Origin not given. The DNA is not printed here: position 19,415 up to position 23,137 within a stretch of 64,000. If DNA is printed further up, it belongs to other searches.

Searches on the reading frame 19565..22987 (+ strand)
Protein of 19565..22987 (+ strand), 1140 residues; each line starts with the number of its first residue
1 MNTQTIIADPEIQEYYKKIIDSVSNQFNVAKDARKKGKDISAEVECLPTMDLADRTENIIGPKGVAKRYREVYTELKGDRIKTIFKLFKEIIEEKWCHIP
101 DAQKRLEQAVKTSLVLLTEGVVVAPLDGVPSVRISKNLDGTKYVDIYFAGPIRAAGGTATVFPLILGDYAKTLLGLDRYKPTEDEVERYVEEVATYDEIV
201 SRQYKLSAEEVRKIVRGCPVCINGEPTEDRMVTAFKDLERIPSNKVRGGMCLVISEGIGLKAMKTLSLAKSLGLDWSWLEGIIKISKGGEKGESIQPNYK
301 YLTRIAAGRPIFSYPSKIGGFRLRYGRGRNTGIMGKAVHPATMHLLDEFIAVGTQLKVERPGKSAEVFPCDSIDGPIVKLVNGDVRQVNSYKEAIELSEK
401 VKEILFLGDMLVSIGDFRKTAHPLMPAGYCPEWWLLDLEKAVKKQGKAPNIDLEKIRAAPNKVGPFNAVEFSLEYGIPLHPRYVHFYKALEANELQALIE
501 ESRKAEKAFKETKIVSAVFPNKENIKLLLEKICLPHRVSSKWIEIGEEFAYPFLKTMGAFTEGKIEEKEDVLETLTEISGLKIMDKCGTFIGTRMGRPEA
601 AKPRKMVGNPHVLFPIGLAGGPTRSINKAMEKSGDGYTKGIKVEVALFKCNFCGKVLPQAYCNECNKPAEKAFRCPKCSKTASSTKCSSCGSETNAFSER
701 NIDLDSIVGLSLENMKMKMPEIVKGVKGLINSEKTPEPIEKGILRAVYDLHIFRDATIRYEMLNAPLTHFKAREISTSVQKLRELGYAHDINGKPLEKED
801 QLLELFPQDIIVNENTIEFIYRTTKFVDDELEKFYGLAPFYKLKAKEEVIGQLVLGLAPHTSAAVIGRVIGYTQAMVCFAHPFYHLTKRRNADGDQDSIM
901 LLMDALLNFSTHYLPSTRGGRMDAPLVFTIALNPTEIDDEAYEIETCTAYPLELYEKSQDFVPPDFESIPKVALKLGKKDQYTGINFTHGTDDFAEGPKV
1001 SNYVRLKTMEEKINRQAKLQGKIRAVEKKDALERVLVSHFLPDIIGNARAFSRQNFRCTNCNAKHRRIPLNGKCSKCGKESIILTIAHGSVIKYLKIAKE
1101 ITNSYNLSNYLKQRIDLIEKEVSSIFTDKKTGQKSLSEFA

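Call 8: search_protein_families(library=pfam, proteins=[window:19565-22987:+], max_evalue=0.001)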
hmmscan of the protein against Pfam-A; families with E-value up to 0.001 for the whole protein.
window:19565-22987:+ (1140 aa): 3 families
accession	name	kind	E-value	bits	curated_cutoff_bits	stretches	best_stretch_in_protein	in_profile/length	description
PF24846.1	PolC_DP2_cat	-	2.1e-125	418.1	24.3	1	720-1012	5-299/299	DNA polymerase II large subunit DP2, catalytic domain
PF24844.1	PolC_DP2_central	-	6e-117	391.1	24.3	1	290-681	3-369/372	DNA polymerase II large subunit DP2, central domain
PF03833.19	PolC_DP2_N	-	1e-91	307.3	24.3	1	14-284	1-270/271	DNA polymerase II large subunit DP2, N-terminal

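Call 62: search_protein_families(library=pfam, proteins=[L010:8001-17000:+, L010:17001-26957:+], max_evalue=0.01)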
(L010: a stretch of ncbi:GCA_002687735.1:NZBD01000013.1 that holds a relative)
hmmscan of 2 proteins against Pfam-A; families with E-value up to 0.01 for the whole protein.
L010:8001-17000:+ (3000 aa): 5 families
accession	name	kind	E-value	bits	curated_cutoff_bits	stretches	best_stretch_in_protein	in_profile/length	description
PF13385.13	Laminin_G_3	-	1.5e-111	369.8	27.6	6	597-738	4-150/151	Concanavalin A-like lectin/glucanases superfamily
PF02018.23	CBM_4_9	-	7e-12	46.3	25.9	1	2177-2289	5-126/136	Carbohydrate binding domain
PF00354.24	Pentaxin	-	1.4e-11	44.9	25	1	2738-2825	80-170/194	Pentaxin family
PF02210.31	Laminin_G_2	-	1.7e-08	35.4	22.9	0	2739-2808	51-123/126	Laminin G domain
PF09294.16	Interfer-bind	-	1.8e-05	25.4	21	0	357-403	56-103/104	Interferon-alpha/beta receptor, fibronectin type III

L010:17001-26957:+ (3319 aa): 4 families
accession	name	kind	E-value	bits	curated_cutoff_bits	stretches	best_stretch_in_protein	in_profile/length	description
PF07705.17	CARDB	-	1.4e-20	73.8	22.7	2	3068-3174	2-99/101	CARDB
PF19077.6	Big_13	-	3.1e-05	24.8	27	2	1276-1363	24-102/102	Bacterial Ig-like domain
PF00041.27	fn3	-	0.00089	19.9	25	0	266-298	2-34/84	Fibronectin type III domain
PF13750.12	Big_3_3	-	0.0028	17.8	27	0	919-958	10-49/157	Bacterial Ig-like domain (group 3)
